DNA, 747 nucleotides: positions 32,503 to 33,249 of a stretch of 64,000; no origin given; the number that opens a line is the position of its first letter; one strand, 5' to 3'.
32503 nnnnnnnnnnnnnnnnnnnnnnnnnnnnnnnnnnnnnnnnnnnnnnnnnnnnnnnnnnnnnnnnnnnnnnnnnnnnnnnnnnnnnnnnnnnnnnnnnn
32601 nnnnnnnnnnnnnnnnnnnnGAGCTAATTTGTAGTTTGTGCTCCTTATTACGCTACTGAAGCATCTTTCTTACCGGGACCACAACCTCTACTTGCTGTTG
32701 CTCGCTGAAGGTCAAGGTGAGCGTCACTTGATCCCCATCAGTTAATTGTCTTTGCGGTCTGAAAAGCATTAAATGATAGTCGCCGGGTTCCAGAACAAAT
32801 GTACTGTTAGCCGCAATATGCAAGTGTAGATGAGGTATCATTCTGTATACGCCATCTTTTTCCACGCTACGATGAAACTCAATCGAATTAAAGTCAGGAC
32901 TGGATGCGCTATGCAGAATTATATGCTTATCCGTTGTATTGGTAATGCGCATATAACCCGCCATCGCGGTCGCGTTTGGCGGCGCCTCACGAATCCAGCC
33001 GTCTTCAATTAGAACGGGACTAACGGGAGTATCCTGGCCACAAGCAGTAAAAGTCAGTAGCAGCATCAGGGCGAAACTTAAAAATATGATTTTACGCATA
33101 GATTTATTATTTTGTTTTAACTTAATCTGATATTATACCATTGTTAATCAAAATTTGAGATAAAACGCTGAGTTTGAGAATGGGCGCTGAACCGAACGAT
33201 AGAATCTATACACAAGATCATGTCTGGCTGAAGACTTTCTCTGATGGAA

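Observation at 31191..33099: Operon of a PCu(A)C copper chaperone with an importer-type ABC permease and ATPase but no substrate-binding protein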

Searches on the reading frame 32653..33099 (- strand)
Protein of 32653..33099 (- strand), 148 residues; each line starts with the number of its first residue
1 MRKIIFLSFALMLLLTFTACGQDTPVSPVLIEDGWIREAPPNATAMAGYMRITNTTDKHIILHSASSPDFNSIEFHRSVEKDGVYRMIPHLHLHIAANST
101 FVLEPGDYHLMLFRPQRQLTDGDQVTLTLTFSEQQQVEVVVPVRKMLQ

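Call 3: search_protein_families(library=pfam, proteins=[window:32653-33099:-], max_evalue=0.01)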
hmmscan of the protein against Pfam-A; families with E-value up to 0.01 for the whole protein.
window:32653-33099:- (148 aa): 1 family
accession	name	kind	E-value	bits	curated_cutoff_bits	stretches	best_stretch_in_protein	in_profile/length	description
PF04314.18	PCuAC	-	2.9e-32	111.2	29.4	1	31-139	1-109/109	Copper chaperone PCu(A)C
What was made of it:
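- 32653..33099 (-): PCu(A)C periplasmic Cu(I) chaperone, predicted lipoprotein (Cys20). Ligand motif His76-x10-Met87-x21-His109-x-Met111. PF04314 at 111 bits (call 3).
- On PCu(A)C copper chaperone (PF04314): 111.2 bits against 29.4, covering profile positions 1-109 of 109 (call 3).
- Checked: PCuAC, 32653-33099, 148 aa. It matches PF04314 at E 2.9e-32, 111 bits against a cut-off of 29.4, over the full profile (call 3).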

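Call 4: search_protein_families(library=ncbifam, proteins=[window:32653-33099:-], max_evalue=0.01)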
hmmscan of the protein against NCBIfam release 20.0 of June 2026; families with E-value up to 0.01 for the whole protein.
window:32653-33099:- (148 aa): 1 family
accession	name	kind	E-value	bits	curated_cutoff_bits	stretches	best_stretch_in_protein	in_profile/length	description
NF047847.2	SS_mature_LptM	equivalog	0.0064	16.6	27.7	0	1-22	1-22/31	LPS translocon maturation chaperone LptM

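Call 36: find_homologous_proteins(query=window:32653-33099:-, max_evalue=0.00001)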
Query window:32653-33099:- (148 aa): 156 proteins with E <= 0.00001 among 174 candidates; the best 120 are listed.
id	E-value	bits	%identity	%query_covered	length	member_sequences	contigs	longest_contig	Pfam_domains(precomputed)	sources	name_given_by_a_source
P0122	2.4e-93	327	100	100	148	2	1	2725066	PF04314.19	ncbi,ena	-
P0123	1.2e-63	231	79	84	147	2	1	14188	PF04314.19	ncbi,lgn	-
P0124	3.6e-62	226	72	98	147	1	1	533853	PF04314.19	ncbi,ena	-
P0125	5.3e-60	219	74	86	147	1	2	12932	PF04314.19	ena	-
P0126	2.6e-59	217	69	95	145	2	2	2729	PF04314.19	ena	-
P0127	5.2e-59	216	70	98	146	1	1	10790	PF04314.19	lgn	-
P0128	1.0e-58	215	74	88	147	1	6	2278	PF04314.19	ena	-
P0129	1.4e-58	215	73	88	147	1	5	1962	PF04314.19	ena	-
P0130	2.0e-57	211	69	88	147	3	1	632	PF04314.19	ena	-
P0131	6.8e-57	209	73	82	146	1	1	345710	PF04314.19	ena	-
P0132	2.1e-55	204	66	98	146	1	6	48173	PF04314.19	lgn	-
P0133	8.0e-55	203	68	95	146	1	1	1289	PF04314.19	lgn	-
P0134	1.1e-54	202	62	98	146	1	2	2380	PF04314.19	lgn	-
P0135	1.8e-53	198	61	98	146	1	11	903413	PF04314.19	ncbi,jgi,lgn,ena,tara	tara:strand:+ start:155 stop:595 length:441 start_codon:yes stop_codon:yes gene_type:complete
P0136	3.6e-53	197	68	85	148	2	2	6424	PF04314.19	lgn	-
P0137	3.8e-53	197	61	98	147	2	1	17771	PF04314.19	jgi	jgi:copper(I)-binding protein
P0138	1.4e-51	192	65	89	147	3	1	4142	PF04314.19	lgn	-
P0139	4.5e-51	190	59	98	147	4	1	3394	PF04314.19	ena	-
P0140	6.9e-51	190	62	93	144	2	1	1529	PF04314.19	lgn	-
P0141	3.8e-50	187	60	98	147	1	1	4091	PF04314.19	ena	-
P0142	1.9e-49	185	59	98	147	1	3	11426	PF04314.19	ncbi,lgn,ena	-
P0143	2.0e-49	185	60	94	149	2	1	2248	PF04314.19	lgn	-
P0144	2.7e-49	185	57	98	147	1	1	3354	PF04314.19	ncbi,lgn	-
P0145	3.0e-49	184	58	98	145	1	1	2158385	PF04314.19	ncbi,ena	-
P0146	1.5e-48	182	57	96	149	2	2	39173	PF04314.19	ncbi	-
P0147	2.2e-48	182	57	98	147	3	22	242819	PF04314.19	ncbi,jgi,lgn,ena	jgi:copper(I)-binding protein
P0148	3.5e-48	181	58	98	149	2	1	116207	PF04314.19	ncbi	ncbi:MAG: copper chaperone PCu(A)C [Gammaproteobacteria bacterium]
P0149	4.4e-48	181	57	98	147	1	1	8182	PF04314.19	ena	-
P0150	5.9e-48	180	57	98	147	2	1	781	PF04314.19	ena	-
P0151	8.0e-48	180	56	98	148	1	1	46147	PF04314.19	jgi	jgi:copper(I)-binding protein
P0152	8.2e-48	180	59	98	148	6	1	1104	PF04314.19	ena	-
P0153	9.1e-48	180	58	98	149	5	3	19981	PF04314.19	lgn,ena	-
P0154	1.6e-47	179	57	98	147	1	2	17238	PF04314.19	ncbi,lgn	-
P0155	4.0e-47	178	54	98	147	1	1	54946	PF04314.19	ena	-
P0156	1.0e-46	176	60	86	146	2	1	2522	PF04314.19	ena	-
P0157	1.1e-46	176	57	98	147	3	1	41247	PF04314.19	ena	-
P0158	1.7e-46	176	57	98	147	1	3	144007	PF04314.19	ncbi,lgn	ncbi:MAG: copper chaperone PCu(A)C [Gammaproteobacteria bacterium]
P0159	2.0e-46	175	57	90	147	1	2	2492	PF04314.19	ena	-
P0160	3.8e-46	174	54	98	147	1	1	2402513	PF04314.19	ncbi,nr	ncbi:MAG: copper chaperone PCu(A)C [Gammaproteobacteria bacterium]|nr:copper chaperone PCu(A)C [Gamm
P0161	3.8e-46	174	56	98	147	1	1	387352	PF04314.19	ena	-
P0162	4.0e-46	174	57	98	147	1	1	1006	PF04314.19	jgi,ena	-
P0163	4.5e-46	174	54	98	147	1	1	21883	PF04314.19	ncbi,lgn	-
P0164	1.2e-45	173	55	98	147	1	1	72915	PF04314.19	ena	-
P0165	1.9e-45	172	56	98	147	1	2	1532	PF04314.19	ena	-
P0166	2.6e-45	172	55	98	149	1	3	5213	PF04314.19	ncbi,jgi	jgi:periplasmic copper chaperone A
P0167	6.9e-45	170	53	98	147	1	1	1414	PF04314.19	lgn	-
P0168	1.1e-44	170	56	95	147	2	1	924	PF04314.19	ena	-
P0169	1.7e-44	169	56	92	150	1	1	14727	PF04314.19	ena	-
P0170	2.7e-44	168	55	94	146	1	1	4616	PF04314.19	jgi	jgi:copper(I)-binding protein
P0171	7.8e-44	167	54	98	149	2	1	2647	PF04314.19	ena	-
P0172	2.1e-43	166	56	94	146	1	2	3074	PF04314.19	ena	-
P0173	3.3e-43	165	54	98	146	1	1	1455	PF04314.19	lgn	-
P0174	6.1e-43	164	74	68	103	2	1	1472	PF04314.19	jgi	jgi:copper(I)-binding protein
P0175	1.4e-42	163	52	98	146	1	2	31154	PF04314.19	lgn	-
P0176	2.9e-42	162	56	95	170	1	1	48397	PF04314.19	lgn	-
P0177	7.6e-42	160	52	95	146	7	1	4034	PF04314.19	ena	-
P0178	1.1e-41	160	55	89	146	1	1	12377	PF04314.19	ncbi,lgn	ncbi:MAG: copper chaperone PCu(A)C [Pseudomonadota bacterium]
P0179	8.1e-41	157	59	85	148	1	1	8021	PF04314.19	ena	-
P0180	1.3e-40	156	55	90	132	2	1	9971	PF04314.19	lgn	-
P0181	3.2e-40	155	52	98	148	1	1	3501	PF04314.19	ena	-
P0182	2.6e-39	152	51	97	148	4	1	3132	PF04314.19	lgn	-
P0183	2.9e-39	152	61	79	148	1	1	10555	PF04314.19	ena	-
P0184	3.3e-39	152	50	95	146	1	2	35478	PF04314.19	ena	-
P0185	6.4e-39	151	51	98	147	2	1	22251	PF04314.19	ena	-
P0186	8.6e-39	151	51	98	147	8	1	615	PF04314.19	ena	-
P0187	1.6e-38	150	51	98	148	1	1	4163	PF04314.19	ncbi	-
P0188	2.9e-38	149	53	98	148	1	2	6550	PF04314.19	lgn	-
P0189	4.7e-38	148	56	97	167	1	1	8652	PF04314.19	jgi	jgi:copper(I)-binding protein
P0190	5.7e-38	148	50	98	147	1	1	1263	PF04314.19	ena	-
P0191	6.6e-38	148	53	89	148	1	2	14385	PF04314.19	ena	-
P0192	8.0e-38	147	51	98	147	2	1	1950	PF04314.19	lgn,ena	-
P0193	1.7e-37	146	53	90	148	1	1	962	PF04314.19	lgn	-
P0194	1.7e-37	146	50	98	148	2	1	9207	PF04314.19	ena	-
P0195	5.2e-37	145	50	98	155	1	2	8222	PF04314.19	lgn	-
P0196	1.1e-36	144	51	91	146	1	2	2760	PF04314.19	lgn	-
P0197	1.3e-36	144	50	97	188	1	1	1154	PF04314.19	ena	-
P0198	1.6e-36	143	50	98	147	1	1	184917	PF04314.19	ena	-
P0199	1.7e-36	143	49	97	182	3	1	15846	PF04314.19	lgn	-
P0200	5.0e-36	142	54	84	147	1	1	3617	PF04314.19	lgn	-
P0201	7.1e-36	141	50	86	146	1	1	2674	PF04314.19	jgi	-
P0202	8.1e-36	141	48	99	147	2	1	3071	PF04314.19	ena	-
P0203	8.4e-36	141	48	98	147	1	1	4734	PF04314.19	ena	-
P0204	8.6e-36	141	52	89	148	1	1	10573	PF04314.19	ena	-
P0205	1.2e-35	140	50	98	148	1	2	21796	PF04314.19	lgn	-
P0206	2.2e-35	140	51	98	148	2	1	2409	PF04314.19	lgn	-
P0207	6.7e-35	138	48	91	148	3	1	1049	PF04314.19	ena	-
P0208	2.2e-34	136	50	99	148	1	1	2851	PF04314.19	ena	-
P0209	1.9e-33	133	51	86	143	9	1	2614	PF04314.19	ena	-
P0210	6.2e-33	132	56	78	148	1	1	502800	PF04314.19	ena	-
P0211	1.3e-30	124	46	97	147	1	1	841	PF04314.19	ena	-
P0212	2.0e-29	120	50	91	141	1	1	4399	PF04314.19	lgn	-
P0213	5.9e-29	119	44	98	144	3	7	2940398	PF04314.19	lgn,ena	-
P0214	3.4e-28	116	42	93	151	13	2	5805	PF04314.19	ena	-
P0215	8.1e-28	115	47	90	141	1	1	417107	PF04314.19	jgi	jgi:copper(I)-binding protein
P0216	1.5e-27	114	52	74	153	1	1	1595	PF04314.19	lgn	-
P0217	2.1e-27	114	50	76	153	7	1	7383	PF04314.19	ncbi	-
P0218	2.3e-27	114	52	76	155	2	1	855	PF04314.19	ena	-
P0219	3.8e-27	113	45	95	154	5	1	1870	PF04314.19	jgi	jgi:hypothetical protein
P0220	4.8e-27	113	43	98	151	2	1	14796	PF04314.19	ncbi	-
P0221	5.2e-27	112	44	98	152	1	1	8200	PF04314.19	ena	-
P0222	6.7e-27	112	46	93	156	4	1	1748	PF04314.19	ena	-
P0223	7.1e-27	112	47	91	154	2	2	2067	PF04314.19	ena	-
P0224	1.1e-26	111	51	76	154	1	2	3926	PF04314.19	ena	-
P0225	1.2e-26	111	43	97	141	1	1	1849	PF04314.19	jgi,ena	-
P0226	2.2e-26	110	51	78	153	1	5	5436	PF04314.19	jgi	jgi:hypothetical protein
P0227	2.7e-26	110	46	94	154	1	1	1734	PF04314.19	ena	-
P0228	2.7e-26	110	43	95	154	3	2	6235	PF04314.19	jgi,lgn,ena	-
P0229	4.2e-26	109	42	98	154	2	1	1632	PF04314.19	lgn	-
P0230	6.7e-26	109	50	76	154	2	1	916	PF04314.19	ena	-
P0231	7.8e-26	109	50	72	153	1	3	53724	PF04314.19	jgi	jgi:periplasmic copper chaperone A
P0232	7.8e-26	109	48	79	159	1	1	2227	PF04314.19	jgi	jgi:copper(I)-binding protein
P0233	8.3e-26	109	50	72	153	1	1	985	PF04314.19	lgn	-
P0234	8.7e-26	108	49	78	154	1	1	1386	PF04314.19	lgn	-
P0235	8.8e-26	108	50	76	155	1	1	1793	PF04314.19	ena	-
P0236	1.1e-25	108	50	76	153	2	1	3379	PF04314.19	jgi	jgi:hypothetical protein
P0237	1.2e-25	108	44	79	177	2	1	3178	PF04314.19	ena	-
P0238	1.4e-25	108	48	76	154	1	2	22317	PF04314.19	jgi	jgi:hypothetical protein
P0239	3.7e-25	106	49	76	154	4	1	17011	PF04314.19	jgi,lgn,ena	-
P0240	5.7e-25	106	50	68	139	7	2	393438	PF04314.19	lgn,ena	-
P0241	9.8e-25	105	39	97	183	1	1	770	PF04314.19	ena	-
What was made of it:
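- Only one PCuAC per long core-clade contig appeared in the homologue list (call 36).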

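Call 37: find_encoding_contigs(protein=P0213, flank=5000, max_places=2)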
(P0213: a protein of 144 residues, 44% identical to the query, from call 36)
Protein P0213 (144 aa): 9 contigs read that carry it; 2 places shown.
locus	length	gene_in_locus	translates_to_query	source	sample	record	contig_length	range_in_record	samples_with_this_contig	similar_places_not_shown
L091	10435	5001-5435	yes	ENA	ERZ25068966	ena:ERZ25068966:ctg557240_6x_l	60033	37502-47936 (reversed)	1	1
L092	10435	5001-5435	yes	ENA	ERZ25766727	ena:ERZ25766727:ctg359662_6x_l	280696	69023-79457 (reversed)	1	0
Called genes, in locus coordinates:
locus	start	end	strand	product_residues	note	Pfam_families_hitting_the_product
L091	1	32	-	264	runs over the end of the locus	PF00303:Thymidylat_synt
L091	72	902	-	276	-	PF01790:LGT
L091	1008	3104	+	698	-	PF03190:Thioredox_DsbH, PF13899:Thioredoxin_7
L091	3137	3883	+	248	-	PF01553:Acyltransferase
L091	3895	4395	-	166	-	PF00578:AhpC-TSA, PF08534:Redoxin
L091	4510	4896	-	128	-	PF01597:GCV_H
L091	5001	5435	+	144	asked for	PF04314:LpqE-like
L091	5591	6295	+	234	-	PF00528:BPD_transp_1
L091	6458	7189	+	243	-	PF02463:SMC_N (faint), PF00005:ABC_tran, PF13304:AAA_21 (weak)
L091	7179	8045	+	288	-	PF12849:PBP_like_2, PF13531:SBP_bac_11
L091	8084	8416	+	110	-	PF04993:TfoX_N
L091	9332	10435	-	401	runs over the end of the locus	PF01494:FAD_binding_3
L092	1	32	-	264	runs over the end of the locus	PF00303:Thymidylat_synt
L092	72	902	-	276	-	PF01790:LGT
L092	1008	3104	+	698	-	PF03190:Thioredox_DsbH, PF13899:Thioredoxin_7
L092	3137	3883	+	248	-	PF01553:Acyltransferase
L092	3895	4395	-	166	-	PF00578:AhpC-TSA, PF08534:Redoxin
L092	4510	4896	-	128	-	PF01597:GCV_H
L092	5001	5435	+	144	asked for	PF04314:LpqE-like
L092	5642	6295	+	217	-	PF00528:BPD_transp_1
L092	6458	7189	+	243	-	PF02463:SMC_N (faint), PF00005:ABC_tran, PF13304:AAA_21 (weak)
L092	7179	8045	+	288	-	PF12849:PBP_like_2, PF01547:SBP_bac_1 (faint), PF13531:SBP_bac_11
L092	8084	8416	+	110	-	PF04993:TfoX_N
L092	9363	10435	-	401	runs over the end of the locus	PF01494:FAD_binding_3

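Call 38: find_encoding_contigs(protein=P0215, flank=5000, max_places=2)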
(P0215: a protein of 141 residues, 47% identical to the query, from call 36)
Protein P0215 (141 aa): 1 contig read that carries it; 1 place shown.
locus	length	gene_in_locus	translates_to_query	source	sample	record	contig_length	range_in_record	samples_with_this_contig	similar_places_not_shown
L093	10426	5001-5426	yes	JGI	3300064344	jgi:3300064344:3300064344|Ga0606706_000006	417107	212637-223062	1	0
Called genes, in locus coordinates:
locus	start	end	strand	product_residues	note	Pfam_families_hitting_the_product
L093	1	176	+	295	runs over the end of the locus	PF00795:CN_hydrolase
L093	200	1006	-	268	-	PF01471:PG_binding_1 (faint), PF13539:Peptidase_M15_4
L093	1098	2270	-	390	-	PF01306:LacY_symp, PF03825:Nuc_H_symport, PF12832:MFS_1_like, PF07690:MFS_1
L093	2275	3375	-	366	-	PF01264:Chorismate_synt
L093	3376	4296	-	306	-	PF03602:Cons_hypoth95 (weak), PF05175:MTS, PF06325:PrmA (weak), PF13847:Methyltransf_31 (weak), PF13649:Methyltransf_25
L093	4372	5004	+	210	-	PF02630:SCO1-SenC, PF26971:TM-like_Thioredoxin-like_C (faint)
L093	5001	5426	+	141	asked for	PF04314:LpqE-like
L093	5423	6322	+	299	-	PF27523:PSD, PF02666:PS_Dcarbxylase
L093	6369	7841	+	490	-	PF01435:Peptidase_M48, PF13424:TPR_12 (weak), PF13428:TPR_14 (faint), PF23914:TPR_CcmH_CycH (weak), PF14559:TPR_19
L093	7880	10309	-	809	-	PF02190:LON_substr_bdg, PF13191:AAA_16 (faint), PF08298:AAA_PrkA (weak), PF00004:AAA, PF07728:AAA_5, PF22667:Lon_lid, PF05362:Lon_C, PF13541:ChlI (weak)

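Call 39: find_encoding_contigs(protein=P0240, flank=5000, max_places=2)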
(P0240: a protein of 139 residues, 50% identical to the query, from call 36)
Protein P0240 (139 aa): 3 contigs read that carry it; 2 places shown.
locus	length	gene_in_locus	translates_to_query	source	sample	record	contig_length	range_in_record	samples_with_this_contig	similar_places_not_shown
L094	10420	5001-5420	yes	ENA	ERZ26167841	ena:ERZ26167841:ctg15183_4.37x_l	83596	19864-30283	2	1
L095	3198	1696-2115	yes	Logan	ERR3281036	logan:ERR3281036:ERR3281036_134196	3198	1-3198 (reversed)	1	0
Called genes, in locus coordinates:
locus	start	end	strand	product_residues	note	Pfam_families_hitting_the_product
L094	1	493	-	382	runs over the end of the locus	PF03825:Nuc_H_symport, PF07690:MFS_1, PF12832:MFS_1_like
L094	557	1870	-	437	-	-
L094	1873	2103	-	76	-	-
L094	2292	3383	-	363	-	PF01264:Chorismate_synt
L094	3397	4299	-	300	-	PF17827:PrmC_N (faint), PF03602:Cons_hypoth95 (weak), PF05175:MTS, PF13649:Methyltransf_25 (weak)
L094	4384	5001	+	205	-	PF02630:SCO1-SenC, PF26971:TM-like_Thioredoxin-like_C (faint)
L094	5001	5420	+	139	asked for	PF04314:LpqE-like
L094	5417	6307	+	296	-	PF27523:PSD, PF02666:PS_Dcarbxylase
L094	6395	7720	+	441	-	PF01435:Peptidase_M48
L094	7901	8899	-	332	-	PF01073:3Beta_HSD, PF01370:Epimerase, PF02719:Polysacc_synt_2, PF04321:RmlD_sub_bind, PF05368:NmrA, PF07993:NAD_binding_4, PF13460:NAD_binding_10, PF16363:GDP_Man_Dehyd, +1 more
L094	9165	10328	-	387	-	PF18073:Zn_ribbon_LapB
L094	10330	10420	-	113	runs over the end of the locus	PF06305:LapA_dom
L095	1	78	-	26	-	?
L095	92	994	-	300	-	PF17827:PrmC_N (faint), PF03602:Cons_hypoth95 (weak), PF05175:MTS, PF08242:Methyltransf_12 (faint), PF13649:Methyltransf_25 (weak)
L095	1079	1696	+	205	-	PF02630:SCO1-SenC, PF26971:TM-like_Thioredoxin-like_C (faint)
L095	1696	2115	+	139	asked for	PF04314:LpqE-like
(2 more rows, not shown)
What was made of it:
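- Closest known: PCuAC copper chaperones. Same: The nearest non-ABC relatives lie next to Sco/SenC (calls 38, 39).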

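Call 42: find_homologous_proteins(query=L091:7179-8045:+, max_evalue=1e-20)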
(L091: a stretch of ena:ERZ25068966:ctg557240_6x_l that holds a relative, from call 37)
Query L091:7179-8045:+ (288 aa): 8000 proteins with E <= 1e-20 among 8000 candidates; the best 120 are listed.
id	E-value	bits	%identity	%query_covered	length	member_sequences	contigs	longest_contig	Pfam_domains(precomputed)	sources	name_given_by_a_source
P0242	4.9e-189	645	99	100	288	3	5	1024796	PF13531.12,PF01547.31,PF12849.13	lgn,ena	-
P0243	4.3e-151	520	82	97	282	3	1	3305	PF13531.12,PF12849.13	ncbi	-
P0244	4.2e-150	517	81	97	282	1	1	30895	PF13531.12,PF12849.13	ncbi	-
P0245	5.5e-150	517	79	100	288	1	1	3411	PF13531.12,PF01547.31,PF12849.13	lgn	-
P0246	1.5e-149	515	81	94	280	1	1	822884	PF13531.12,PF12849.13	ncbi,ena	-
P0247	1.1e-148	512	79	99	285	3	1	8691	PF13531.12,PF12849.13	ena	-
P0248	7.8e-148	509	79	99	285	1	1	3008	PF13531.12,PF12849.13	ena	-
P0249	2.9e-147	508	82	93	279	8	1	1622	PF13531.12,PF12849.13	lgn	-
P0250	1.4e-146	505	83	90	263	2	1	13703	PF13531.12,PF12849.13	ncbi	ncbi:MAG: substrate-binding domain-containing protein [Pseudomonadota bacterium]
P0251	3.6e-146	504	78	98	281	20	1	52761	PF13531.12,PF12849.13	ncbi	-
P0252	8.2e-146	503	77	100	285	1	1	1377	PF13531.12,PF12849.13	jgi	-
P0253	1.8e-145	502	77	100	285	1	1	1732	PF13531.12,PF12849.13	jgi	jgi:tungstate transport system substrate-binding protein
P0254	3.3e-145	501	78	97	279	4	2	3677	PF13531.12,PF12849.13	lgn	-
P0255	5.7e-145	500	79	99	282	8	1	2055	PF13531.12,PF12849.13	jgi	-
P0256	7.3e-145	500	78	97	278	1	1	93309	PF13531.12,PF12849.13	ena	-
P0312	2.9e-136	472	74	97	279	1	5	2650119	PF13531.12,PF12849.13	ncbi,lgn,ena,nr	ncbi:MAG: sulfate transporter [Gammaproteobacteria bacterium]|nr:MAG: sulfate transporter [Gammaprot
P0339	2.2e-125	436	68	94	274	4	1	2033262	PF13531.12,PF12849.13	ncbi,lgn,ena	-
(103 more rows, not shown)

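Call 44: find_encoding_contigs(protein=P0312, flank=5000, max_places=2)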
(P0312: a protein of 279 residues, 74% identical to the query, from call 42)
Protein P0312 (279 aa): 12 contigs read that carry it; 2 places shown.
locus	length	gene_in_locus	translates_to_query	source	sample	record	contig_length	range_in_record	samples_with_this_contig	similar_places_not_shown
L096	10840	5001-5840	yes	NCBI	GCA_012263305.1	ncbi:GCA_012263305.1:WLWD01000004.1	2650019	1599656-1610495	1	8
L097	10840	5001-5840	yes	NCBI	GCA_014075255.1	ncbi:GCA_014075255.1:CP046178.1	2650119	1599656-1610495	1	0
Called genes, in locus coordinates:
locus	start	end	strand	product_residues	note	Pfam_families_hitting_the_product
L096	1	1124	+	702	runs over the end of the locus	PF03190:Thioredox_DsbH, PF13899:Thioredoxin_7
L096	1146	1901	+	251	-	PF01553:Acyltransferase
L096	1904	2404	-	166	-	PF00578:AhpC-TSA, PF08534:Redoxin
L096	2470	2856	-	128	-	PF01597:GCV_H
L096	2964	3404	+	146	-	PF04314:LpqE-like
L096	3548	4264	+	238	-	PF00528:BPD_transp_1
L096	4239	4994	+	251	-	PF02463:SMC_N (faint), PF00005:ABC_tran, PF13304:AAA_21 (weak)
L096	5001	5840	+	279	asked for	PF12849:PBP_like_2, PF13531:SBP_bac_11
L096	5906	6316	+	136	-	-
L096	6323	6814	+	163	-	-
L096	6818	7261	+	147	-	-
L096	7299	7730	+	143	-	-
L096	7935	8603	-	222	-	PF01965:DJ-1_PfpI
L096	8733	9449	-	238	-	-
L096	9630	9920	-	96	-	-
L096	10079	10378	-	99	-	-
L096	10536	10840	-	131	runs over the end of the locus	-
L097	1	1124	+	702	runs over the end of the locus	PF03190:Thioredox_DsbH, PF13899:Thioredoxin_7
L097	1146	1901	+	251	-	PF01553:Acyltransferase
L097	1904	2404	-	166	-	PF00578:AhpC-TSA, PF08534:Redoxin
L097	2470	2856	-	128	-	PF01597:GCV_H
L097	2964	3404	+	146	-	PF04314:LpqE-like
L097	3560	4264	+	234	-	PF00528:BPD_transp_1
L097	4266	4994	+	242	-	PF02463:SMC_N (faint), PF00005:ABC_tran, PF13304:AAA_21 (weak)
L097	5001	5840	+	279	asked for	PF12849:PBP_like_2, PF13531:SBP_bac_11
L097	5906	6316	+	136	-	-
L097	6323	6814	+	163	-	-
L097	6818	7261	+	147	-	-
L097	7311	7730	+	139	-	-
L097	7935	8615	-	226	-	PF01965:DJ-1_PfpI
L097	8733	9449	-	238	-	-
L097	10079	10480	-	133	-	-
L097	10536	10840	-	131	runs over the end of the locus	-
